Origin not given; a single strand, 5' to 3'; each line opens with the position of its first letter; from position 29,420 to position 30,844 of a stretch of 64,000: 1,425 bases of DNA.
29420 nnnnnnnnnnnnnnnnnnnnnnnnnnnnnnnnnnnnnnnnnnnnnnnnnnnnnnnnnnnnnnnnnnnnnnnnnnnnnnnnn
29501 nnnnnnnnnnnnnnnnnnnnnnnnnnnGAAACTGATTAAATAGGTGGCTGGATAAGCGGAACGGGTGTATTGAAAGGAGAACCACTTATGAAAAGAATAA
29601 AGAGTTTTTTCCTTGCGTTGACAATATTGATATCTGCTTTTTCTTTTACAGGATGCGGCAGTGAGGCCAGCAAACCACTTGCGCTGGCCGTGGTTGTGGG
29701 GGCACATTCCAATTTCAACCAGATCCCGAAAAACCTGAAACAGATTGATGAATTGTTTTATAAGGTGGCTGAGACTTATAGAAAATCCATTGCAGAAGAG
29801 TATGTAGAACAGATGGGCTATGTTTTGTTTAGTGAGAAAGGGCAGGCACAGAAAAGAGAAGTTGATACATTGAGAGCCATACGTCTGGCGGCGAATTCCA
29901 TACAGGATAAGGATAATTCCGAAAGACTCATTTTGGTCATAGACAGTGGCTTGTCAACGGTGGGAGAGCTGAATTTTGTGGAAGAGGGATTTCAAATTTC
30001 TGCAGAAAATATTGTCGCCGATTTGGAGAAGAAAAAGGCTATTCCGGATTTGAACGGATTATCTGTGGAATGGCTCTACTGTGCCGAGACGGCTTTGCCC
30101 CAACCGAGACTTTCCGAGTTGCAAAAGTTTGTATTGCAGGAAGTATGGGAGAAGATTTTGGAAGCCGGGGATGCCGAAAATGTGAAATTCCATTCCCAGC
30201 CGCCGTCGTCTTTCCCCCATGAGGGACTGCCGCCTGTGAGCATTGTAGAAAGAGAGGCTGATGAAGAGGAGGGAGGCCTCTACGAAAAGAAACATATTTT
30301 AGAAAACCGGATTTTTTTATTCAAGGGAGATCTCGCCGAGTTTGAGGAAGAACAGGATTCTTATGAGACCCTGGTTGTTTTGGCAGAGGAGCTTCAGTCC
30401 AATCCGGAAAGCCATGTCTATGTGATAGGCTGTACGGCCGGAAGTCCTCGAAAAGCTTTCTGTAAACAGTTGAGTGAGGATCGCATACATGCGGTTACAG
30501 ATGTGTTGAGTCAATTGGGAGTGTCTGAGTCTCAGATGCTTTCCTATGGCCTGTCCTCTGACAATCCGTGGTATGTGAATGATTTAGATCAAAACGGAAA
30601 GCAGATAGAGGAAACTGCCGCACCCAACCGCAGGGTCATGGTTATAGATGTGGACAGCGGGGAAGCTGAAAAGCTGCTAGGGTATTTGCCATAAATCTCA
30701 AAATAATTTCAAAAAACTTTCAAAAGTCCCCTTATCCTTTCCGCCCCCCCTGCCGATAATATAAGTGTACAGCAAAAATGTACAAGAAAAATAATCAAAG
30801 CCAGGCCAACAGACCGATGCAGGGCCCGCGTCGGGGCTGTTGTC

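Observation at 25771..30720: Lower-GC 4.9 kb orphan cassette wedged between flagellin-glycosylation genes and the flagellin promoter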

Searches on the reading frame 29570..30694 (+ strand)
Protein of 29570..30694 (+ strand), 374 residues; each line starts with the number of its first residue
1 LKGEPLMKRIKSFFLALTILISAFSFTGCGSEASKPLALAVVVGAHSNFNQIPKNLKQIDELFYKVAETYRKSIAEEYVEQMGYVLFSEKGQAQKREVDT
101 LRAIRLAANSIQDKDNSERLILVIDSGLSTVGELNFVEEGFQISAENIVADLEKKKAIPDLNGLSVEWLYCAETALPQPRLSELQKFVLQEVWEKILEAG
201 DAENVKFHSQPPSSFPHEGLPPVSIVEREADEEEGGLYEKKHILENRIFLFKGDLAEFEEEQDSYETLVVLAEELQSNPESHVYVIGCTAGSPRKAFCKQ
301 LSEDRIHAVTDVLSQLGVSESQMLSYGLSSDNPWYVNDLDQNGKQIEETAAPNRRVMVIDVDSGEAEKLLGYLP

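Call 4: search_protein_families(library=pfam, proteins=[window:29570-30694:+], max_evalue=1)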
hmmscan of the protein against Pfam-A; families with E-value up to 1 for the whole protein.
window:29570-30694:+ (374 aa): 2 families
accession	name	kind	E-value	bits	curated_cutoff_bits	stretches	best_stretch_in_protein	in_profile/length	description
PF00691.25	OmpA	-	3.6e-06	27.7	27.2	1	261-341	10-92/98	OmpA family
PF00723.27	Glyco_hydro_15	-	0.16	11.3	22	1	44-84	362-408/427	Glycosyl hydrolases family 15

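Call 5: search_protein_families(library=padloc, proteins=[window:29570-30694:+], max_evalue=1)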
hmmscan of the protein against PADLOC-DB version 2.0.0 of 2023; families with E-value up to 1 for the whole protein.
window:29570-30694:+ (374 aa): 0 families

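Call 6: search_protein_families(library=phrogs, proteins=[window:29570-30694:+], max_evalue=1)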
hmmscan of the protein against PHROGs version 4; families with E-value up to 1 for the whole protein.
window:29570-30694:+ (374 aa): 5 families
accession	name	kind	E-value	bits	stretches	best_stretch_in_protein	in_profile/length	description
phrog_7897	-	unknown function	1.4e-06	28.9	1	246-361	215-323/327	-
phrog_7537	-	unknown function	0.0022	18.4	1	258-358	157-257/259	-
phrog_25518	-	unknown function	0.014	15.4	1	254-345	420-514/526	-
phrog_18592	-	unknown function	0.1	13.5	0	36-44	9-17/41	-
phrog_26111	-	moron, auxiliary metabolic gene and host takeover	0.33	10.7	1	251-323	234-300/327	membrane protein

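Call 7: search_protein_families(library=ncbifam, proteins=[window:29570-30694:+], max_evalue=1)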
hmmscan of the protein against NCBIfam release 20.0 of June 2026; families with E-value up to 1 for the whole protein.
window:29570-30694:+ (374 aa): 15 families
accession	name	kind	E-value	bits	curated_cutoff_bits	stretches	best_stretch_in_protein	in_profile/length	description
NF053611.1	YiaD_Gzip_OmpA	equivalog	2.1e-11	43.9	175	1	261-356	114-202/206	YiaD family glycine zipper/OmpA-like lipoprotein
NF053613.1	OMP_toxin_LptF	equivalog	3.7e-08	33.3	400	1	250-358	144-243/256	lipotoxin F family OmpA-related lipoprotein LptF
NF053612.1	anchor_PA1041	equivalog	5.2e-08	33.1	250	1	245-356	129-231/236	PA1041 family peptidoglycan-binding anchor lipoprotein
NF053585.1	OMP_LP_YfiB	equivalog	5.8e-07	29.5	128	1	250-359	59-159/163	outer membrane lipoprotein YfiB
NF047726.1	AutTranAdhPGAsTpgA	equivalog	7e-07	28.7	350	1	248-358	155-266/268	trimeric autotransporter adhesin/peptidogylcan-associated protein TpgA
TIGR03350.1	type_VI_ompA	equivalog_domain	0.00023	21.1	139.8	1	267-358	48-135/137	type VI secretion system protein TssL, long form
TIGR02802.1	Pal_lipo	equivalog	0.00031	20.8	125.35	1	261-338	12-89/104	peptidoglycan-associated lipoprotein Pal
NF008071.1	PRK10808.1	equivalog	0.00034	20.1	277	1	278-358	261-344/358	porin OmpA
NF007804.1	PRK10510.1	equivalog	0.00064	19.1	307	1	266-357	129-213/219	OmpA family lipoprotein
NF006541.1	PRK09038.1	equivalog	0.021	14.5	283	1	250-359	144-247/253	flagellar motor protein MotD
NF053607.1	CHU_0125_OmpA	equivalog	0.026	13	620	0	19-74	9-67/639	CHU_0125 family OmpA-like outer membrane integrity protein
NF052230.1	T9SS_PorE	exception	0.033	12.4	600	1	254-337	522-603/648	PorE family type IX secretion system protein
NF008067.1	PRK10802.1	equivalog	0.043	13.7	261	1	241-327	61-147/171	peptidoglycan-associated lipoprotein Pal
NF033763.1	exchanger_TraB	exception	0.046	11.7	700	1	263-356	406-493/522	outer membrane exchange protein TraB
TIGR03789.1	pdsO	hypoth_equivalog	0.054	13.2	152.2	1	268-326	158-216/243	sortase-associated OmpA-like protein PdsO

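Call 13: find_homologous_proteins(query=window:29588-30694:+, max_evalue=0.001)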
Query window:29588-30694:+ (368 aa): 96 proteins with E <= 0.001 among 5894 candidates.
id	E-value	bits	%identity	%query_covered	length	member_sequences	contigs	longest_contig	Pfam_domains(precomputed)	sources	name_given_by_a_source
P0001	1.4e-236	802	99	100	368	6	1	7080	PF00691.26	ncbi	-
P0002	3.7e-70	255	39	96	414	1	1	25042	PF00691.26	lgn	-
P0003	2.6e-69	252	39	95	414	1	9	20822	PF00691.26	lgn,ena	-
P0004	1.2e-67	247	38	100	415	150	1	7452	PF00691.26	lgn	-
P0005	1.3e-67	246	39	96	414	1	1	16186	PF00691.26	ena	-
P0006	1.5e-66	243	37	96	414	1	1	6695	PF00691.26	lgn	-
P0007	7.7e-66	241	40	94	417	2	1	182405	PF00691.26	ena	-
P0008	1.1e-65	240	39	90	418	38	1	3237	PF00691.26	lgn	-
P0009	2.0e-65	239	39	99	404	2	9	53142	PF00691.26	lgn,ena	-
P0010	2.6e-65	239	37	95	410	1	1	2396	PF00691.26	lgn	-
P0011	3.6e-65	238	35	97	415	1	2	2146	PF00691.26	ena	-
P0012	6.1e-65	238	37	98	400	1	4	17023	PF00691.26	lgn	-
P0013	1.6e-64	236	37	98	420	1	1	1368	PF00691.26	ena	-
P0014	1.7e-64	236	38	97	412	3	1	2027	PF00691.26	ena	-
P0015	3.7e-64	235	36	100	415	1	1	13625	PF00691.26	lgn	-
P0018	4.1e-63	232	38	96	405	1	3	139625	PF00691.26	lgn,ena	-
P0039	3.9e-58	215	36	98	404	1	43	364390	PF00691.26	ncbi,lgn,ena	-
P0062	1.2e-55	207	33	97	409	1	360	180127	PF00691.26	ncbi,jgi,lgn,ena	jgi:outer membrane protein OmpA-like peptidoglycan-associated protein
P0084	1.0e-35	142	31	94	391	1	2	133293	PF00691.26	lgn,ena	-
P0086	6.6e-35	139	29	99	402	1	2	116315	PF00691.26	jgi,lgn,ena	-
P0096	4.5e-13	67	27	77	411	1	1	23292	PF00691.26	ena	-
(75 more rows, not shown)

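Call 14: find_encoding_contigs(protein=P0062, flank=10000, max_places=3)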
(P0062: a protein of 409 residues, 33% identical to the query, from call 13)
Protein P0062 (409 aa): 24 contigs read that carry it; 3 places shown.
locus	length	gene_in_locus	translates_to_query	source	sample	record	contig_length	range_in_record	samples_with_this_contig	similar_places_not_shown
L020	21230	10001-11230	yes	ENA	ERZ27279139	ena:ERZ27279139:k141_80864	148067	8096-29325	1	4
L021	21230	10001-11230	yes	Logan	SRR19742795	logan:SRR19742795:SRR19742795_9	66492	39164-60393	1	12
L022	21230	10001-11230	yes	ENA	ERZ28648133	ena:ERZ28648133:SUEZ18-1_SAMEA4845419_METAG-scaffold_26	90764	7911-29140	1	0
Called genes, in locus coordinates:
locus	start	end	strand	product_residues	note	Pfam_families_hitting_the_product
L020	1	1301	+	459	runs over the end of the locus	PF09334:tRNA-synt_1g (faint)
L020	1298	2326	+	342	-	PF04055:Radical_SAM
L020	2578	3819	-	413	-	PF00872:Transposase_mut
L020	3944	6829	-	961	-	PF13401:AAA_22 (faint), PF00931:NB-ARC, PF20720:nSTAND3 (faint), PF13424:TPR_12 (faint)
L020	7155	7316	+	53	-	-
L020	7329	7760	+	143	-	-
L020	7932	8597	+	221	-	-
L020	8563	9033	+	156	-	-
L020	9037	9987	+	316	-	-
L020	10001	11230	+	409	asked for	PF00691:OmpA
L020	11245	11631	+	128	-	-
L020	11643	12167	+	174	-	PF15636:Tox-GHH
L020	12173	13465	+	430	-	PF10412:TrwB_AAD_bind, PF02534:T4SS-DNA_transf, PF12696:TraG-D_C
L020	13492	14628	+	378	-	-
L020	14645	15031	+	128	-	-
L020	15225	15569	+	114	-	-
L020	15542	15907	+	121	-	-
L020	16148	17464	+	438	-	PF14284:PcfJ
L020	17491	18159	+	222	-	PF03575:Peptidase_S51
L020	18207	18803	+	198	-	PF00149:Metallophos (weak), PF12850:Metallophos_2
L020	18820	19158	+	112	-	-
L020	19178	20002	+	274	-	PF01026:TatD_DNase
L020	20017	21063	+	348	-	PF02163:Peptidase_M50 (faint)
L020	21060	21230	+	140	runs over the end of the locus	-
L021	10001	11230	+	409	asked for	PF00691:OmpA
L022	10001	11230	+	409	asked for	PF00691:OmpA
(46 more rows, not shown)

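Call 15: find_encoding_contigs(protein=P0039, flank=10000, max_places=2)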
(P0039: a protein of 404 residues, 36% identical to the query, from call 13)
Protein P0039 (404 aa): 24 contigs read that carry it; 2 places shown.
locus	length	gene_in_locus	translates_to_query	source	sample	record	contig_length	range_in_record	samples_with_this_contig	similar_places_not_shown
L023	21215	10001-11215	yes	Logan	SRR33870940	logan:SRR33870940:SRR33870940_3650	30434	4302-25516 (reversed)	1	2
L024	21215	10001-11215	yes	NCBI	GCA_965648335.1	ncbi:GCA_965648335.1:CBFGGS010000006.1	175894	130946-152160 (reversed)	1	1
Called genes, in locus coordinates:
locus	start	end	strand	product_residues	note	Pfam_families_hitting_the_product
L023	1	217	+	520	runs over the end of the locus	PF01551:Peptidase_M23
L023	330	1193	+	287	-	-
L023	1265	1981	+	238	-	PF13672:PP2C_2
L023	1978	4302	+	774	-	-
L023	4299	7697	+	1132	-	-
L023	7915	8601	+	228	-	-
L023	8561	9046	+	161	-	-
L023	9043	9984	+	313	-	-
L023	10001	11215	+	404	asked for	PF00691:OmpA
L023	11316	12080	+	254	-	PF13930:Endonuclea_NS_2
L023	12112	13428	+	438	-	PF10412:TrwB_AAD_bind, PF02534:T4SS-DNA_transf (faint)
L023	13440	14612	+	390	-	-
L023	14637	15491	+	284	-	PF01435:Peptidase_M48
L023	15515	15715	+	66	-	-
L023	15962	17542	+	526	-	-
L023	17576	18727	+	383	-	PF09346:SMI1_KNR4, PF14568:SUKH_6 (weak)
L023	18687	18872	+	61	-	-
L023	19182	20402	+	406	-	PF09346:SMI1_KNR4, PF14568:SUKH_6 (weak)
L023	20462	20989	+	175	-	PF20541:DUF6756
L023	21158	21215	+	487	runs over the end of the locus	PF12833:HTH_18, PF00165:HTH_AraC (weak)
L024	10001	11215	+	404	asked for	PF00691:OmpA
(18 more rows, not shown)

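Call 16: find_encoding_contigs(protein=P0007, flank=10000, max_places=2)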
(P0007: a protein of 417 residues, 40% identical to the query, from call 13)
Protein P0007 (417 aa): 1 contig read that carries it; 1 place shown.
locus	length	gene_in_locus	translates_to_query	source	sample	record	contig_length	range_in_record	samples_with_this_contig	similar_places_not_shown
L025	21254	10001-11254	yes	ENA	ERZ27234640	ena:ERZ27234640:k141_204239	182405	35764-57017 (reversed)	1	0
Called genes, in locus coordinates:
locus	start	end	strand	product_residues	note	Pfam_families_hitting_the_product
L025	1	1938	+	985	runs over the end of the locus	PF13091:PLDc_2, PF00270:DEAD (weak), PF04851:ResIII, PF18766:SWI2_SNF2, PF00271:Helicase_C, PF26350:DUF8090, PF11907:DUF3427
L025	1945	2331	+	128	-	PF00293:NUDIX, PF14815:NUDIX_4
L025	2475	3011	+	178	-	PF00881:Nitroreductase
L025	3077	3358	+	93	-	PF00708:Acylphosphatase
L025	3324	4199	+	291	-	PF00561:Abhydrolase_1, PF12146:Hydrolase_4, PF12697:Abhydrolase_6 (weak), PF00326:Peptidase_S9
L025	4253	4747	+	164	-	PF10688:Imp-YgjV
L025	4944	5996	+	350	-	PF04392:ABC_sub_bind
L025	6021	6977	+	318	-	PF02653:BPD_transp_2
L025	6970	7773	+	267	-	PF13555:AAA_29 (faint), PF00005:ABC_tran, PF02463:SMC_N (weak), PF13476:AAA_23 (weak), PF13304:AAA_21 (faint)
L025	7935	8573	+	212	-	-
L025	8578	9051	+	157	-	-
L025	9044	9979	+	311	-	-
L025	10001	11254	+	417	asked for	PF00691:OmpA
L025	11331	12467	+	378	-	-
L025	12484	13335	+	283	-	PF01435:Peptidase_M48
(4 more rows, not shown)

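Call 19: search_protein_families(library=padloc, proteins=[L020:7155-7316:+, L020:7329-7760:+, L020:7932-8597:+, L020:8563-9033:+, L020:9037-9987:+, L020:10001-11230:+, L020:11245-11631:+, L020:11643-12167:+, L020:12173-13465:+, L020:13492-14628:+], max_evalue=0.1)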
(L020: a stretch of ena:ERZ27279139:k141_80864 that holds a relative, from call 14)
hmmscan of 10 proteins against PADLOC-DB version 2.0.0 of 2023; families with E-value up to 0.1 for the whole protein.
L020:7155-7316:+ (53 aa): 0 families

L020:7329-7760:+ (143 aa): 17 families
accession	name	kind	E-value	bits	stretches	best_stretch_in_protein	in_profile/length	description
PDLC00727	Effector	-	1.1e-09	35.4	1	19-118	23-129/590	TIR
PDLC02013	SAVED5--SAVED_TIR_JAB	-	9.4e-09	32.3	1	18-115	22-125/584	-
PDLC00890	JAB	-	2.3e-05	21.9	1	4-95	13-110/157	JAB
PDLC00904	JAB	-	4.3e-05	21.5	1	23-93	26-100/170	JAB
PDLC00896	JAB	-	6.4e-05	20.7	1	5-98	15-117/159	JAB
PDLC00902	JAB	-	0.00011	19.9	1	9-90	22-110/159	JAB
PDLC00895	JAB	-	0.00011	19.8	1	4-130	12-147/162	JAB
PDLC00909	JAB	-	0.0016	16.1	1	20-94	37-119/168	JAB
PDLC00827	E1-E2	-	0.0019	14.6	1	18-119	579-690/711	E1-E2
PDLC00887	JAB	-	0.0031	15.5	1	13-93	25-113/160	JAB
PDLC00891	JAB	-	0.0032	14.9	1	21-94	31-108/159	JAB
PDLC00893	JAB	-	0.0033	15.4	0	22-90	21-98/157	JAB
PDLC00889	JAB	-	0.0078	13.8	0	17-42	34-59/168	JAB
PDLC00905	JAB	-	0.0079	14.4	0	71-84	79-92/154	JAB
PDLC03349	MTase_II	-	0.013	12.6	1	64-124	295-354/374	Type II methyltransferase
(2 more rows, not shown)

L020:7932-8597:+ (221 aa): 1 family
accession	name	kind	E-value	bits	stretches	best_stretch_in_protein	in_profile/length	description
PDLC00599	ZorA1|ZorA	-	0.0017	15.1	1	95-195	459-556/631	MotA/ExbB/TolQ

L020:8563-9033:+ (156 aa): 0 families

L020:9037-9987:+ (316 aa): 1 family
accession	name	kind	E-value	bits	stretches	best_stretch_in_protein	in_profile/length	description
PDLC03795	RTasSLATT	-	0.019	12.5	1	157-218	52-113/183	DRT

L020:10001-11230:+ (409 aa): 1 family
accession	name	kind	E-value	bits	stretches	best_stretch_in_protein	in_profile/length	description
PDLC00651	ZorB3|ZorB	-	0.0075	13.8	1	339-401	149-204/215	MotB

L020:11245-11631:+ (128 aa): 0 families

L020:11643-12167:+ (174 aa): 0 families

L020:12173-13465:+ (430 aa): 4 families
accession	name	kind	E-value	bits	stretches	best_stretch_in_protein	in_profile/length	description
PDLC04140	mad8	-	1.5e-08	32.5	1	48-375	24-264/314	mads_8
PDLC01055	HerA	-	7.1e-06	23.1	1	38-97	146-205/532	Type III coevolved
PDLC04103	HerA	-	0.009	12.4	1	41-93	163-214/579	-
PDLC04105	HerA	-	0.037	10.6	1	54-88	171-204/576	-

L020:13492-14628:+ (378 aa): 0 families
